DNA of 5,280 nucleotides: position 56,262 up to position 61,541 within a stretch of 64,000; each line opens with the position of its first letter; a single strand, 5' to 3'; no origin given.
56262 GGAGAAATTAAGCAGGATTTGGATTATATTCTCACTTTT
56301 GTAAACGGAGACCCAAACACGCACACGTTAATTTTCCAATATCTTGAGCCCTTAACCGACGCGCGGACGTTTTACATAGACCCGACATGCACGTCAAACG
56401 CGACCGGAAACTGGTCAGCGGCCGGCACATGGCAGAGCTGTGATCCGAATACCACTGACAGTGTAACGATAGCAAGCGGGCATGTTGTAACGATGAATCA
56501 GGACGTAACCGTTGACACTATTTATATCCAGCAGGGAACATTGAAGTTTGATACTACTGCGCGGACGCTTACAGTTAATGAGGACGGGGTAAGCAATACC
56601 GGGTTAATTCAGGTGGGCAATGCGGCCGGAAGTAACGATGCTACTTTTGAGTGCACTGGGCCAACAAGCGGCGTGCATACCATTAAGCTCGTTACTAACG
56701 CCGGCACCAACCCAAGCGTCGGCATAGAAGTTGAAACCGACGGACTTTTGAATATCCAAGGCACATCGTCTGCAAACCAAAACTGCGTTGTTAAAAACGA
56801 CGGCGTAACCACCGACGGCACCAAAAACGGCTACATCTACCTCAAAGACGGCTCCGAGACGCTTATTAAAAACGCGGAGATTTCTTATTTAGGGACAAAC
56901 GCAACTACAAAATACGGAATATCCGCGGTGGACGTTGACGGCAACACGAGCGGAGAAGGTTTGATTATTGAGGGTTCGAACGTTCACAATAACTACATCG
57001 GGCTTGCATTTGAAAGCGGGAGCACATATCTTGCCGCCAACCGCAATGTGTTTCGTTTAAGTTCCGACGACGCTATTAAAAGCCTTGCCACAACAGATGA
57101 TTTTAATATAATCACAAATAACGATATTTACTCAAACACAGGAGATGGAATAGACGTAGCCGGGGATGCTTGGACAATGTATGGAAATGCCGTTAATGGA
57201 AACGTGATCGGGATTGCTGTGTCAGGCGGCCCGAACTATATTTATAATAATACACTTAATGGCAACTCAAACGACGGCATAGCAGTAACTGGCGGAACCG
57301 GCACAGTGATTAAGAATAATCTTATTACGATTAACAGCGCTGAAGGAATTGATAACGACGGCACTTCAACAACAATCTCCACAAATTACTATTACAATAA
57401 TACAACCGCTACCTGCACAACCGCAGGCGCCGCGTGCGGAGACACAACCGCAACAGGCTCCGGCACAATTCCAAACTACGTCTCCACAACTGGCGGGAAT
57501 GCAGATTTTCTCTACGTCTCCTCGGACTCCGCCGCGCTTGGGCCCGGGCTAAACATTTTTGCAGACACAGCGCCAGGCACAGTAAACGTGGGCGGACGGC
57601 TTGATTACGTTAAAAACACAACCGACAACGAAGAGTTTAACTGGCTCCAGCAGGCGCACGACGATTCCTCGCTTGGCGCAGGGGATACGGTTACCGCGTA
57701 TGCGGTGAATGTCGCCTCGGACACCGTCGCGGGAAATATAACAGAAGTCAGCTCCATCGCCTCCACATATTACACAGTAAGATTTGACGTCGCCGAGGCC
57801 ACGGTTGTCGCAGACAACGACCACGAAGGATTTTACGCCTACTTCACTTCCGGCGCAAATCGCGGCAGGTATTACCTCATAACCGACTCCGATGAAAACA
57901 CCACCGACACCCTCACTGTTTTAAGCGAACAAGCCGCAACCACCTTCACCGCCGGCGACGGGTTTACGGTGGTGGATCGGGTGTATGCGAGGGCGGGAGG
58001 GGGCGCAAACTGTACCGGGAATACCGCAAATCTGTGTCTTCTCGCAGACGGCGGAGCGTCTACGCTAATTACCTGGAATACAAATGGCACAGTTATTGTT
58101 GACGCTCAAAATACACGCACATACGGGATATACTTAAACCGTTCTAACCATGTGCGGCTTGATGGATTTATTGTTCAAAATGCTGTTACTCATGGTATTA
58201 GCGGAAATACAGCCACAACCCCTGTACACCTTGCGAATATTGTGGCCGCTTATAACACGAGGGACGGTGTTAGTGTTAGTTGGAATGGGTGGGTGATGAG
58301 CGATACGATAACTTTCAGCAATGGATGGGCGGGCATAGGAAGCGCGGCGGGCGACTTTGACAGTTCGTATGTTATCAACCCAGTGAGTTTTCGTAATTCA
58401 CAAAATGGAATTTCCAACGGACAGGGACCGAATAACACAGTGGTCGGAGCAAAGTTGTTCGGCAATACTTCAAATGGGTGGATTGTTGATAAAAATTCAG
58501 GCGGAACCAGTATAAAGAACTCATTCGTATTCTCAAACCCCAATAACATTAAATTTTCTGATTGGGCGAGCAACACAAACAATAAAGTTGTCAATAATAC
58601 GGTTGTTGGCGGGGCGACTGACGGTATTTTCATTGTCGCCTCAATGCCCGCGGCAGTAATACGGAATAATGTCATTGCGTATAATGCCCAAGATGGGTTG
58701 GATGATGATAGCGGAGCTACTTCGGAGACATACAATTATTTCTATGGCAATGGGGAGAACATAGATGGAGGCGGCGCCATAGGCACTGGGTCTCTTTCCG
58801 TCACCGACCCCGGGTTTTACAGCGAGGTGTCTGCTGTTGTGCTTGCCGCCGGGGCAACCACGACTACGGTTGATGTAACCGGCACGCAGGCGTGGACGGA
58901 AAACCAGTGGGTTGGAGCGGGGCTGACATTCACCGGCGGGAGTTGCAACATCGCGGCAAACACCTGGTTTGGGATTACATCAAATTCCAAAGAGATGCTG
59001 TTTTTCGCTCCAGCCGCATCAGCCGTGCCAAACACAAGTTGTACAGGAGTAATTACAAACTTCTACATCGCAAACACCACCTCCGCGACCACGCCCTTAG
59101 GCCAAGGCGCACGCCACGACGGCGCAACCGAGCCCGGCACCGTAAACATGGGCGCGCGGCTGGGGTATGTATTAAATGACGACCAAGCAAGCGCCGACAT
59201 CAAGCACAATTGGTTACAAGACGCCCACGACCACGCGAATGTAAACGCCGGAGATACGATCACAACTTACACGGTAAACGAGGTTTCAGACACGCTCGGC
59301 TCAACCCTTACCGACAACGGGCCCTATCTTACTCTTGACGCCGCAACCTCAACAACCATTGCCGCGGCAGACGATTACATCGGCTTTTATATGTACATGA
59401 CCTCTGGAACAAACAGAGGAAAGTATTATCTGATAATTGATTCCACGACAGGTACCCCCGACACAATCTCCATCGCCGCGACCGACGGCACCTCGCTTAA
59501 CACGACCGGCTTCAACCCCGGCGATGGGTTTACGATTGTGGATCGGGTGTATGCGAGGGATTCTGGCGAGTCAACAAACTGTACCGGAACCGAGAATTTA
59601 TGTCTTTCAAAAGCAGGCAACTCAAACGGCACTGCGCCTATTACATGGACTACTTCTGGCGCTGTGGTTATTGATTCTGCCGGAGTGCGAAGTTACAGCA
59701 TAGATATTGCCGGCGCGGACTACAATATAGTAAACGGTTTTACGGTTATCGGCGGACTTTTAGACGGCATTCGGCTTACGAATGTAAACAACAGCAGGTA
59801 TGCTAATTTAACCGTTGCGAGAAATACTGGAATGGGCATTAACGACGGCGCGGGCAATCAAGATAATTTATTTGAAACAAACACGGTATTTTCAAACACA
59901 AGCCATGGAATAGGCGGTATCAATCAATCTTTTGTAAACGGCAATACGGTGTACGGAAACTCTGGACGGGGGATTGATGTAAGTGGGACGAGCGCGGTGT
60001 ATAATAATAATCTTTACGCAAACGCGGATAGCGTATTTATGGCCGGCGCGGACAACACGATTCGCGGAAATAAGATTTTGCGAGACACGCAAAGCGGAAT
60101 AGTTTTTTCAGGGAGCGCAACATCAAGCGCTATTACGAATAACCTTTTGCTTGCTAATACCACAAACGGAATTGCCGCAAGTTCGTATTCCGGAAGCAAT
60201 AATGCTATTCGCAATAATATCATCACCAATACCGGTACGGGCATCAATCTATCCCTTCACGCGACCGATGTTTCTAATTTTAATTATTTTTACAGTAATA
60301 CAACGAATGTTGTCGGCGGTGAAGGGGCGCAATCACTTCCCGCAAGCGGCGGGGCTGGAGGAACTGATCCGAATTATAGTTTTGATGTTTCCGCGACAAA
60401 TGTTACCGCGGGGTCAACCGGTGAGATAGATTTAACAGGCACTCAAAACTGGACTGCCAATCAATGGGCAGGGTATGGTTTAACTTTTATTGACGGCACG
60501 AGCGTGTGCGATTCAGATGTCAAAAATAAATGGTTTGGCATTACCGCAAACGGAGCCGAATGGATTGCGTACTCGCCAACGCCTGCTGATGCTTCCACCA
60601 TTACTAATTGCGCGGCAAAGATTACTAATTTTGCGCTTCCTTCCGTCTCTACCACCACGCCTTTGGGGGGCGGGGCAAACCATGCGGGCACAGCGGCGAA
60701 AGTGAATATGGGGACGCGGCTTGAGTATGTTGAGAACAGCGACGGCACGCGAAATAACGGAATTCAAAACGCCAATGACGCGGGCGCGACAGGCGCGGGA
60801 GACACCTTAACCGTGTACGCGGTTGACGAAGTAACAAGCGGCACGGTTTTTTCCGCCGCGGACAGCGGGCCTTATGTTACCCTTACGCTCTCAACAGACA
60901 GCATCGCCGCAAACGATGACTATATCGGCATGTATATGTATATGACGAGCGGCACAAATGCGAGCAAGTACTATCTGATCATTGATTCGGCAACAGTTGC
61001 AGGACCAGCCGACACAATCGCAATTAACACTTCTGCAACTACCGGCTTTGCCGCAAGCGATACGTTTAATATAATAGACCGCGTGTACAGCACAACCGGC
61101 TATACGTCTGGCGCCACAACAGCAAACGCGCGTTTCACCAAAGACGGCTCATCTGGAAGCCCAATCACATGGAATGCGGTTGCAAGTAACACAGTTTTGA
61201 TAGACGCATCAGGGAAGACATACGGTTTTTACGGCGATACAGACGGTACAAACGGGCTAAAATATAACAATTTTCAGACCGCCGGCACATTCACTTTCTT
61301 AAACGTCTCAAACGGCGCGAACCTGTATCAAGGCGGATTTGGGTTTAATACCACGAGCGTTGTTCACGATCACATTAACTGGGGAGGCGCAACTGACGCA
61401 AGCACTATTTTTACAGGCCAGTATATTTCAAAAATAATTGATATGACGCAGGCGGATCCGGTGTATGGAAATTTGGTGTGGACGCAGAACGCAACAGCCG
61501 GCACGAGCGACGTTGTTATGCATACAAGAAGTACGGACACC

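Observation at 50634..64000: Giant secreted beta-helix/FN3 protein of at least 3,589 aa, preceded by a lipoprotein and an orphan response regulator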

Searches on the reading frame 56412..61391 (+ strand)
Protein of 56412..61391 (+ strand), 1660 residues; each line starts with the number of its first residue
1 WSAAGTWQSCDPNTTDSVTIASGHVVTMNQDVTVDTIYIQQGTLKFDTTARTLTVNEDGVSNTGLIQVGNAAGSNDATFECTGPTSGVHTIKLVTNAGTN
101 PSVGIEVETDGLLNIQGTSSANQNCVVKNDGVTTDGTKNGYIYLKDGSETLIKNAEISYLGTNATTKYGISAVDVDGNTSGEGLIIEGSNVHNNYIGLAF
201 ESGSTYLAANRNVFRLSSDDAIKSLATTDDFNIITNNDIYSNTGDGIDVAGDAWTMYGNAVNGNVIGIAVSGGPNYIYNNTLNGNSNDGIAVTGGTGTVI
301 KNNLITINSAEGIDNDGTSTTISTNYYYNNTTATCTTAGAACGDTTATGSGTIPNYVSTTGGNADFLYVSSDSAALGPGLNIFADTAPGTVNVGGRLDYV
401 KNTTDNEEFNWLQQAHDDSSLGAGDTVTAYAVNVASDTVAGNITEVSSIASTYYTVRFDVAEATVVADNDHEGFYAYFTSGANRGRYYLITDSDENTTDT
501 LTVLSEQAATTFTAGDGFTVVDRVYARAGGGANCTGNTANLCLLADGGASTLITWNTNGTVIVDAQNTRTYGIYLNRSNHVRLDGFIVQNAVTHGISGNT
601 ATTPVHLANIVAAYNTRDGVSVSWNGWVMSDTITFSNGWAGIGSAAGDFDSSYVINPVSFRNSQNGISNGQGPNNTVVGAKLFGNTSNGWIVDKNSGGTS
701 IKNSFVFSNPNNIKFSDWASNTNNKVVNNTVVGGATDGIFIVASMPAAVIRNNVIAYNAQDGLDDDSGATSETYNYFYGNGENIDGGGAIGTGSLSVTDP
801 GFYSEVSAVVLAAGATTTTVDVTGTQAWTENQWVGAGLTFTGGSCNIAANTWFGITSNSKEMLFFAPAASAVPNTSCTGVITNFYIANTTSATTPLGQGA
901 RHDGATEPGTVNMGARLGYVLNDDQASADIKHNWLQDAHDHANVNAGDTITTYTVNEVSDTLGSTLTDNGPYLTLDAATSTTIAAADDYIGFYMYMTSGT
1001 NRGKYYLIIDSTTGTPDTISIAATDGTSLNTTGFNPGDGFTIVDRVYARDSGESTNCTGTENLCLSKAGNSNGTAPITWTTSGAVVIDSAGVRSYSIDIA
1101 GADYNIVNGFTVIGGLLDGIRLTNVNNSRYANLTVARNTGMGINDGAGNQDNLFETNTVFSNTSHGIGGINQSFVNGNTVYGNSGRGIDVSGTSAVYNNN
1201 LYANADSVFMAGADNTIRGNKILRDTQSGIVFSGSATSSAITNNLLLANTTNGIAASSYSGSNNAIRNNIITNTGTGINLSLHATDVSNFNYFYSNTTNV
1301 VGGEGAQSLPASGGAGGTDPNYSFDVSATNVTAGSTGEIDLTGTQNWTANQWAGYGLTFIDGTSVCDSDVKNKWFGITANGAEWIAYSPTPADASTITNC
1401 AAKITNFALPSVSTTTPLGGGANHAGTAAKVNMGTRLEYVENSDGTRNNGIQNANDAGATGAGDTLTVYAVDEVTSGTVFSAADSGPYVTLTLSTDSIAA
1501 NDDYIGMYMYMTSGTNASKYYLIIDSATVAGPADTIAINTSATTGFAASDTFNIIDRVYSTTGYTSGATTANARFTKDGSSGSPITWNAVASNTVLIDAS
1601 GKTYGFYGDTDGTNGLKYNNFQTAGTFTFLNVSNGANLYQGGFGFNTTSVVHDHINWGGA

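Call 51: search_solved_structures(query=window:56412-61391:+, max_evalue=0.1)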
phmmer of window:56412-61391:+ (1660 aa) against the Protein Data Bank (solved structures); distinct sequences matched with E-value up to 0.1: 0.

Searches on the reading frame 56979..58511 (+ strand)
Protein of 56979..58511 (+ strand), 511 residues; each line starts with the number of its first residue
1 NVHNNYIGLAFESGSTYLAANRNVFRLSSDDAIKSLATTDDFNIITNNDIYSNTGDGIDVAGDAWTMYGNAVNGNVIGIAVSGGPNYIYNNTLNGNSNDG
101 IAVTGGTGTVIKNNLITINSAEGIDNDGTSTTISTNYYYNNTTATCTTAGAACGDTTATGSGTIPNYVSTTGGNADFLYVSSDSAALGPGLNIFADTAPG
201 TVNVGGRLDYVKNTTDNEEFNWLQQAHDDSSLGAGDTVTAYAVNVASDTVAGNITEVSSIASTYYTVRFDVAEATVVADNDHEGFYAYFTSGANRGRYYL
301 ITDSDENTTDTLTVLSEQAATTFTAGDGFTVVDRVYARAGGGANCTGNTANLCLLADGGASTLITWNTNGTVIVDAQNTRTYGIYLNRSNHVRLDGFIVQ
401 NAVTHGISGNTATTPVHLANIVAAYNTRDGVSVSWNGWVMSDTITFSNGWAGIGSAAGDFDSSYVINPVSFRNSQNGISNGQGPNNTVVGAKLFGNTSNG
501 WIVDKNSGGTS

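Call 29: search_protein_families(library=pfam, proteins=[window:56979-58511:+], max_evalue=0.5)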
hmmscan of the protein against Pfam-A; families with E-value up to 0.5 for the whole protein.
window:56979-58511:+ (511 aa): 2 families
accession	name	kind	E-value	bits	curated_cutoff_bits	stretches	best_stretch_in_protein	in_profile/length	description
PF13229.12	Beta_helix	-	3.7e-08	33.6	25.9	2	43-150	10-123/158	Right handed beta helix region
PF05048.19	NosD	-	2.2e-06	27.7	23.6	1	38-145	67-176/212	Periplasmic copper-binding protein (NosD)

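Call 30: search_protein_families(library=ncbifam, proteins=[window:56979-58511:+], max_evalue=0.1)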
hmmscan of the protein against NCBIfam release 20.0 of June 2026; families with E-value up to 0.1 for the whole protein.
window:56979-58511:+ (511 aa): 0 families

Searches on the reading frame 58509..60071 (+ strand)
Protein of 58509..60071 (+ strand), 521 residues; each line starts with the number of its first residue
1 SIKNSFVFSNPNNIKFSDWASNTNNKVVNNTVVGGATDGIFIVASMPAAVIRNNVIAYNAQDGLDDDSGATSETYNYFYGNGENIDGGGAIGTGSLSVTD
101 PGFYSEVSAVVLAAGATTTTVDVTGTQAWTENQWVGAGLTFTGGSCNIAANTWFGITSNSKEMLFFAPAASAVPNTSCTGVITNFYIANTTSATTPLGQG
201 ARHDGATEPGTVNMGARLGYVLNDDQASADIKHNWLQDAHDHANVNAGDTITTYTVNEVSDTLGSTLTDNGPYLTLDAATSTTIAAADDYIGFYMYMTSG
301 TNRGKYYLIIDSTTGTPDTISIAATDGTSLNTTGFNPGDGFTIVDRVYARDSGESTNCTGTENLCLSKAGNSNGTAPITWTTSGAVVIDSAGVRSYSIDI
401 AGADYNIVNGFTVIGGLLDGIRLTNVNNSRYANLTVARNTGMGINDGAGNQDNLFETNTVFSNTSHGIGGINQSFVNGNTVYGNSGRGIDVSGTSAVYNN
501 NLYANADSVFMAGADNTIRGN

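Call 29: search_protein_families(library=pfam, proteins=[window:58509-60071:+], max_evalue=0.5)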
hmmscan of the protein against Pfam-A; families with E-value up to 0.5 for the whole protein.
window:58509-60071:+ (521 aa): 3 families
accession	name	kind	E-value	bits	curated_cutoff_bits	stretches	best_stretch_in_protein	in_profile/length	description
PF13229.12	Beta_helix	-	1.6e-06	28.3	25.9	2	394-521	22-156/158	Right handed beta helix region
PF05048.19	NosD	-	1.8e-05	24.7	23.6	2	373-521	15-167/212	Periplasmic copper-binding protein (NosD)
PF21462.3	PsaS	-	0.12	13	27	1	260-333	25-99/112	Ph 6 antigen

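Call 30: search_protein_families(library=ncbifam, proteins=[window:58509-60071:+], max_evalue=0.1)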
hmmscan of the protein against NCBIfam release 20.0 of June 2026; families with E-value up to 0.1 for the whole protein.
window:58509-60071:+ (521 aa): 0 families

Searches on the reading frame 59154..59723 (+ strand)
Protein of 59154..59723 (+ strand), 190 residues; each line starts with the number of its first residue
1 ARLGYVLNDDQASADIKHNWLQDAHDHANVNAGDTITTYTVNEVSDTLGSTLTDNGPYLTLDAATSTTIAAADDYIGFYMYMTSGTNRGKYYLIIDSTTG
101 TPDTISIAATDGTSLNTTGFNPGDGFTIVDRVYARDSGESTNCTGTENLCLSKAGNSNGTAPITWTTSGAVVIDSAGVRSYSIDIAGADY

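Call 89: search_solved_structures(query=A4, max_evalue=5, show_alignments=1)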
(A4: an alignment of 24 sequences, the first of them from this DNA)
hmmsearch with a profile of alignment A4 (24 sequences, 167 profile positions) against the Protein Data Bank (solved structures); distinct sequences matched with E-value up to 5: 12.
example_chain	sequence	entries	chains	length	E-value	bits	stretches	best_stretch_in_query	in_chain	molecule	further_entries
5ln4_A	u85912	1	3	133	0.018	18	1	56-97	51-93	pH 6 antigen,pH 6 antigen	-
4f8l_A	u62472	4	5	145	0.022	17.8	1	56-97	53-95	pH 6 antigen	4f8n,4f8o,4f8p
4rmo_A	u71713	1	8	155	0.15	15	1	59-133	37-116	CptN Toxin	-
2jcq_A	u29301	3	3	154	0.19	14.7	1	53-120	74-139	CD44 ANTIGEN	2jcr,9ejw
2jcp_A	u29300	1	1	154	0.19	14.7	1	53-120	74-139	CD44 ANTIGEN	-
5bzc_A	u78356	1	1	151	0.2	14.6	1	53-120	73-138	CD44 antigen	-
4mrd_A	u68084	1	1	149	0.2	14.6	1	53-120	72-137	CD44 antigen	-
32oa_A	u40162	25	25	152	0.2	14.6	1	53-120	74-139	CD44 antigen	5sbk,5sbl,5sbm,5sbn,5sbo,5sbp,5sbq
4mre_A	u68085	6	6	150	0.2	14.6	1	53-120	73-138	CD44 antigen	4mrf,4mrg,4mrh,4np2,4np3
5bze_A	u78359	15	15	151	0.21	14.6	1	53-120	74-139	CD44 antigen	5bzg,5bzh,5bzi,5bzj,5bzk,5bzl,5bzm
5bzf_A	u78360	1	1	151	0.25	14.3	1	53-121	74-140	CD44 antigen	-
3d7r_A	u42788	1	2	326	0.5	13.3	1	99-137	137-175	Esterase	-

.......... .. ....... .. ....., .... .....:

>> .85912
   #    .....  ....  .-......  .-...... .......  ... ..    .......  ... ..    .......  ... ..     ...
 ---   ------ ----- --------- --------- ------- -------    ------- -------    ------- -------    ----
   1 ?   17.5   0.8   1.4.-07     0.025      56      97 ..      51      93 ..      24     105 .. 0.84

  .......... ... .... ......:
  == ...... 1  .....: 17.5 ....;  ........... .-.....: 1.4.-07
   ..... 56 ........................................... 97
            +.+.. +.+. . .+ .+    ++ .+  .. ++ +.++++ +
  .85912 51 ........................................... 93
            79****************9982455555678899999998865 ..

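Call 91: search_protein_families(library=pfam, alignment_id=A4, max_evalue=1)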
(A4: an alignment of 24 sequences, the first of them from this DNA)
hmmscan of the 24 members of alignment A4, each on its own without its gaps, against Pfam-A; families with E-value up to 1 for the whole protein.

A. member 1, seq(179 aa): 1 family
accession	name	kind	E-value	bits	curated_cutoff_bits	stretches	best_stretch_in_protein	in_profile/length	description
PF21462.3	PsaS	-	0.028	15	27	1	33-107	24-99/112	Ph 6 antigen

B. families by the number of members that match (of 24 scanned): 16 families
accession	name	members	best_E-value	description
PF21462.3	PsaS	4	0.0077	Ph 6 antigen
PF20578.4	aBig_2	4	0.019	Atrophied bacterial Ig domain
PF06514.17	PsbU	2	0.0047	Photosystem II 12 kDa extrinsic protein (PsbU)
PF00018.34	SH3_1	2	0.037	SH3 domain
PF20050.4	DUF6452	2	0.038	Family of unknown function (DUF6452)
PF16167.10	DUF4871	2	0.071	Domain of unknown function (DUF4871)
PF05354.17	Phage_attach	2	0.16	Phage Head-Tail Attachment protein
PF11589.14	DUF3244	1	0.018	Domain of unknown function (DUF3244)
PF25697.1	EBNA2_N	1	0.033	EBNA-2 N-terminal dimerization domain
PF18914.6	DUF5666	1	0.046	Domain of unknown function (DUF5666)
PF14535.12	AMP-binding_C_2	1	0.075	AMP-binding enzyme C-terminal domain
PF23638.1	DUF7145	1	0.14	Domain of unknown function (DUF7145)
PF13173.12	AAA_14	1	0.15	AAA domain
PF23449.2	CBM-like_CFAP184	1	0.17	CFAP184 CBM-like domain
PF16570.11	GramPos_pilinD3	1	0.2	Gram-positive pilin backbone subunit 3, Cna-B-like domain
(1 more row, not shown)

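Call 94: search_protein_families(library=phrogs, proteins=[window:59154-59700:+], max_evalue=0.01)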
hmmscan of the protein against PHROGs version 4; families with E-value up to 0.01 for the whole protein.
window:59154-59700:+ (182 aa): 0 families
